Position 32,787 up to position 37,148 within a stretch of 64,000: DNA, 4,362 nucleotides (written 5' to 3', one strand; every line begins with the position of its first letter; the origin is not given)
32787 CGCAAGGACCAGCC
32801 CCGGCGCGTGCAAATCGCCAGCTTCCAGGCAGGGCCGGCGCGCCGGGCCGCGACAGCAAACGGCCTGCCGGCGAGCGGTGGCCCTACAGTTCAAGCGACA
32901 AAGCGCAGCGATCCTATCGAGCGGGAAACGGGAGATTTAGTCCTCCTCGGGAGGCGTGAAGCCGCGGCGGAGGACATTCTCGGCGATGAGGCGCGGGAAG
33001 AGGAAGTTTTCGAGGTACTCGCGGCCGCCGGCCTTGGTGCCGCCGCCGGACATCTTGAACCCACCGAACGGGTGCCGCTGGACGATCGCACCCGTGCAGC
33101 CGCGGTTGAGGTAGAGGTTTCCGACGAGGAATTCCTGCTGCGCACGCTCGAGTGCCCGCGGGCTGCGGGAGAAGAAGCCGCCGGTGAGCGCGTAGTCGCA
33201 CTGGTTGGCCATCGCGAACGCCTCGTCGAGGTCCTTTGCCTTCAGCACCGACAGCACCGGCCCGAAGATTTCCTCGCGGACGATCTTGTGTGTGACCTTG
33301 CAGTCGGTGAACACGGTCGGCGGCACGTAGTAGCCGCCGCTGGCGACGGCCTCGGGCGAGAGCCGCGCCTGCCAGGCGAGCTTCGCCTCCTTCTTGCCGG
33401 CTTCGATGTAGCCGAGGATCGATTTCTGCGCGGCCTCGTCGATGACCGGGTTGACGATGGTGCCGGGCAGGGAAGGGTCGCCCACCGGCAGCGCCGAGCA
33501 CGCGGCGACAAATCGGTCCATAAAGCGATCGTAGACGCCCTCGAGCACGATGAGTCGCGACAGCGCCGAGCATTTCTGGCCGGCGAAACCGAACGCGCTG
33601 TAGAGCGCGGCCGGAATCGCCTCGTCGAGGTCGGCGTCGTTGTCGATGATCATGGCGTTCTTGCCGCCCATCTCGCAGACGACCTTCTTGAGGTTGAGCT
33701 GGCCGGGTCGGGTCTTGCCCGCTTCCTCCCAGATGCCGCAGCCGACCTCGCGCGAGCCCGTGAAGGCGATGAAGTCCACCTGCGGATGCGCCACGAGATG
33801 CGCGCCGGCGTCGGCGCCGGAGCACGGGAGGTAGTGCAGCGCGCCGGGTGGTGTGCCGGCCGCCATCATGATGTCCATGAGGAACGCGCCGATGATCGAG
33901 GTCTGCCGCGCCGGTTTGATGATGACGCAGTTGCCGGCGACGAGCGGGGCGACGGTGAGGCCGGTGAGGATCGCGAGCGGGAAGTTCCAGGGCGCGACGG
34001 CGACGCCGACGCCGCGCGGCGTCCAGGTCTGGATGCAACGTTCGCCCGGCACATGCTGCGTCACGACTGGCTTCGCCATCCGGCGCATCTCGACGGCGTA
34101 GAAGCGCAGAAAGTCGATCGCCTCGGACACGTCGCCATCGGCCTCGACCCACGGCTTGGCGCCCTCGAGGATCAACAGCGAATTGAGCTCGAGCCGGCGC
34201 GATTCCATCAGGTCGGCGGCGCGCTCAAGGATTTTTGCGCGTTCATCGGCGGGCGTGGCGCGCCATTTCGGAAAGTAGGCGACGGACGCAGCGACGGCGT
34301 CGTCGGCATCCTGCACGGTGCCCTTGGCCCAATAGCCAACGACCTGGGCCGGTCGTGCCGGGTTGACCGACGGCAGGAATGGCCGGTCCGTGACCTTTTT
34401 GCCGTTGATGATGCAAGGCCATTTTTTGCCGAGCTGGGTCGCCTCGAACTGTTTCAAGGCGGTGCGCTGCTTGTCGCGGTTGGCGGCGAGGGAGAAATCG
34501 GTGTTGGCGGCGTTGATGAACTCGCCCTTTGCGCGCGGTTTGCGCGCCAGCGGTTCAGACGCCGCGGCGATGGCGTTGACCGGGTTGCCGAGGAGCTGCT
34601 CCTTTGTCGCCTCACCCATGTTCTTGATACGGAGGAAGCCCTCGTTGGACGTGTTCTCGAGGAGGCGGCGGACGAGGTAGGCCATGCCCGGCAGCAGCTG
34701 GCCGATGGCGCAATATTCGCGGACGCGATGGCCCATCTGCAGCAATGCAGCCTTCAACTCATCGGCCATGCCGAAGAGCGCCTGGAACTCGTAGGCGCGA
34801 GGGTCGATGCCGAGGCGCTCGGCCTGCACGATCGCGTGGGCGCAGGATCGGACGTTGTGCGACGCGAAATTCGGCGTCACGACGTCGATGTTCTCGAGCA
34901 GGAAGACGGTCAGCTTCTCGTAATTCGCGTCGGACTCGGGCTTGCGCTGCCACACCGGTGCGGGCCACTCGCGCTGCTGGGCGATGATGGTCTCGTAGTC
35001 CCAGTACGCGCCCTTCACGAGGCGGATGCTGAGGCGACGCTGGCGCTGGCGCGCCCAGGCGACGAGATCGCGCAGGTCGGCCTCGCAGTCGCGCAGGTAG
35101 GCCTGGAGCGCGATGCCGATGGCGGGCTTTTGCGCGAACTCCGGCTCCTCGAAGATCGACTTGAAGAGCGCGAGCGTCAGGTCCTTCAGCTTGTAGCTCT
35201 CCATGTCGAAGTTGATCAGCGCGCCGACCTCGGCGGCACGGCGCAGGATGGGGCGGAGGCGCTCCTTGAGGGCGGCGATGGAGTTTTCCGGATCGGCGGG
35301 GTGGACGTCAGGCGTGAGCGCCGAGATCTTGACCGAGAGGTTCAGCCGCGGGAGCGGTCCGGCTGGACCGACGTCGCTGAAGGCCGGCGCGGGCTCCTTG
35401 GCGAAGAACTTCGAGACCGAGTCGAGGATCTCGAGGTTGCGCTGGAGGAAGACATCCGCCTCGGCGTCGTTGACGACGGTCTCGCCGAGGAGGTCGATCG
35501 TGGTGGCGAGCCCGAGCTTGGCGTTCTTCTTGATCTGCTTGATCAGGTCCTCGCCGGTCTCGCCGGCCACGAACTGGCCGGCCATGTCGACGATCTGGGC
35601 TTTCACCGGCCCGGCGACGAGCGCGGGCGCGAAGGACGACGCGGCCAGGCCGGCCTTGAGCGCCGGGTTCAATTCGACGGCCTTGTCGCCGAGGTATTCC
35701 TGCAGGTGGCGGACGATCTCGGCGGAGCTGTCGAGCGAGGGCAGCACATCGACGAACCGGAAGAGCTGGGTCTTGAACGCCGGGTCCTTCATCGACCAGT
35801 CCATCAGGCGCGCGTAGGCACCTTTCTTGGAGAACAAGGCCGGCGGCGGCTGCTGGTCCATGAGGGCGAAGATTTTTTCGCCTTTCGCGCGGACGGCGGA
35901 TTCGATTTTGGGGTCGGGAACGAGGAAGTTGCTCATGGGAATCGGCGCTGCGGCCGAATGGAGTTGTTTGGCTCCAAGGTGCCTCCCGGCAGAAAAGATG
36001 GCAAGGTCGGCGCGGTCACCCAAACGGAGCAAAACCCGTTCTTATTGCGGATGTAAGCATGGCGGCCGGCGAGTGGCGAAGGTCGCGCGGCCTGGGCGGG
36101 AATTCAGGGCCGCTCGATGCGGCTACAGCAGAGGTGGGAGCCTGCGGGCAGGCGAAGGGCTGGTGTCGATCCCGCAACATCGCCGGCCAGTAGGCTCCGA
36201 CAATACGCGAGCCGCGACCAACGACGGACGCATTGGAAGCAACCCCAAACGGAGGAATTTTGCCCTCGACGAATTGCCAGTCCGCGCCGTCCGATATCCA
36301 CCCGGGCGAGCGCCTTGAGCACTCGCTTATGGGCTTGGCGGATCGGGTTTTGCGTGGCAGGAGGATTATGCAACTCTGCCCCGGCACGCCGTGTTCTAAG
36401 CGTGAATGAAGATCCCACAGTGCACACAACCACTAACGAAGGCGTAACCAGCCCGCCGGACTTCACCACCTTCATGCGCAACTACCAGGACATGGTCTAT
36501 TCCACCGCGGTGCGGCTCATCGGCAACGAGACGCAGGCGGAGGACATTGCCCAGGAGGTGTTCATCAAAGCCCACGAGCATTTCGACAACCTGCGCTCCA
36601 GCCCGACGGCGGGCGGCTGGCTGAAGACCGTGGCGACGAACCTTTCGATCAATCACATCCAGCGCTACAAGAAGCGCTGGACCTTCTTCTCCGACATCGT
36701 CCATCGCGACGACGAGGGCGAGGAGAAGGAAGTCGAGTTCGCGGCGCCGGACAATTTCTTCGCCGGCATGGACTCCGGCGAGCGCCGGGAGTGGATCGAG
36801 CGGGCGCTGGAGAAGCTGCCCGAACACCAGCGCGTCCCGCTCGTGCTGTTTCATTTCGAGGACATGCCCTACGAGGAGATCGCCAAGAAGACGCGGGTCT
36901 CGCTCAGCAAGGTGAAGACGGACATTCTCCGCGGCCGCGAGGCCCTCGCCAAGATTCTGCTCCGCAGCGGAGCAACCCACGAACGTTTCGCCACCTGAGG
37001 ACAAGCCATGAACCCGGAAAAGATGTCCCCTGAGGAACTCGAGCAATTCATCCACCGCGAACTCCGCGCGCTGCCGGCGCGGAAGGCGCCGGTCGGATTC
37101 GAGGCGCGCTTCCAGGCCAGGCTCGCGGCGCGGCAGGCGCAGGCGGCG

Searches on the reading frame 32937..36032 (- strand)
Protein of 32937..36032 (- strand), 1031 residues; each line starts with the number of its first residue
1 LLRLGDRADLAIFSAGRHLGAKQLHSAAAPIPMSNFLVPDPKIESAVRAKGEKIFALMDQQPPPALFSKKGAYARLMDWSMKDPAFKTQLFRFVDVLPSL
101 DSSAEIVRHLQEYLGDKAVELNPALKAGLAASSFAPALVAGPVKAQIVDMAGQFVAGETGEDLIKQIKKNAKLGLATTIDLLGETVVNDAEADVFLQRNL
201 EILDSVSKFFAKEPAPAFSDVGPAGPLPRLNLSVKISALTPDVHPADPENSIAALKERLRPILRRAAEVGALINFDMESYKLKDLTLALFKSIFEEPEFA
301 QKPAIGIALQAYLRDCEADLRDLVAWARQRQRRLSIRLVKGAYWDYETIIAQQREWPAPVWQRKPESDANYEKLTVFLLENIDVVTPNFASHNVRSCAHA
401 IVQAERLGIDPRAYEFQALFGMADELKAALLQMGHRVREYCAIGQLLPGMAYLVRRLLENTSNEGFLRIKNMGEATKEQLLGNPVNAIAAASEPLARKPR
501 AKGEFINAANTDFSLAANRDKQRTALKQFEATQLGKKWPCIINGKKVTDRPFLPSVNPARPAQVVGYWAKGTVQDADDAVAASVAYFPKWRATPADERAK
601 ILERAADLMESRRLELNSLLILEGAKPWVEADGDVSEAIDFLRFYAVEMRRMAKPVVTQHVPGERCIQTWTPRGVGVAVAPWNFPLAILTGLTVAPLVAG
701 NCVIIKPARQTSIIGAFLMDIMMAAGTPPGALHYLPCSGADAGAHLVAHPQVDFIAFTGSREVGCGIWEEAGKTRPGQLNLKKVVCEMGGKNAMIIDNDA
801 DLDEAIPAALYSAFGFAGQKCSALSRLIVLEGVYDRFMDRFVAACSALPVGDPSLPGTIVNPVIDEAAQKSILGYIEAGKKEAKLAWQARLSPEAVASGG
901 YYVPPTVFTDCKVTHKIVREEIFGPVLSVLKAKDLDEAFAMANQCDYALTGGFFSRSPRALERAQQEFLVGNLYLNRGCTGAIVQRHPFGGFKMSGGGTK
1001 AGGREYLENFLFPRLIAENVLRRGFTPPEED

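Call 8: search_protein_families(library=pfam, proteins=[window:32937-36032:-], max_evalue=0.001)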
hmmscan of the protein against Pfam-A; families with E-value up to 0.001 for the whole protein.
window:32937-36032:- (1031 aa): 3 families
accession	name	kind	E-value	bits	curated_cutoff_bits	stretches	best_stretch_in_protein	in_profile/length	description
PF00171.27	Aldedh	-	4.6e-138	461.1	23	1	553-1011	9-456/461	Aldehyde dehydrogenase family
PF01619.24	Pro_dh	-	5.1e-89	298.9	27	1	164-468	2-277/278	Proline dehydrogenase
PF18083.6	PutA_N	-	3.8e-26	91.8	25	1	44-154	1-113/113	Proline utilization A N-terminal domain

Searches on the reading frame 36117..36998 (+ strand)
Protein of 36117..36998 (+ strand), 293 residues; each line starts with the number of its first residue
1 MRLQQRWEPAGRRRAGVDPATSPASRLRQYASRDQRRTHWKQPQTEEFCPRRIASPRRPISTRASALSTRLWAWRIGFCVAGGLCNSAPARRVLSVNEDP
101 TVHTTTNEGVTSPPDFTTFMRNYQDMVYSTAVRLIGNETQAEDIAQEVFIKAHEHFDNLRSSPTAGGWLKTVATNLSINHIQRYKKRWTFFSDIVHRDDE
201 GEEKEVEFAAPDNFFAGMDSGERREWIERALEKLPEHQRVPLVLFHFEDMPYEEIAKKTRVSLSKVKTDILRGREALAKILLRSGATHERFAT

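Call 8: search_protein_families(library=pfam, proteins=[window:36117-36998:+], max_evalue=0.001)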
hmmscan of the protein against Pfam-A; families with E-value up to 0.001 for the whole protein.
window:36117-36998:+ (293 aa): 3 families
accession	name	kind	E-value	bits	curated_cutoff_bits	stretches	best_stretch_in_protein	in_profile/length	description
PF08281.18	Sigma70_r4_2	-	2e-15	56.6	25.7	1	224-277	1-54/54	Sigma-70, region 4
PF04542.20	Sigma70_r2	-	2.9e-14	53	24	1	120-186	2-70/71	Sigma-70 region 2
PF04545.22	Sigma70_r4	-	2.3e-06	27.5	24.1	1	230-277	1-48/50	Sigma-70, region 4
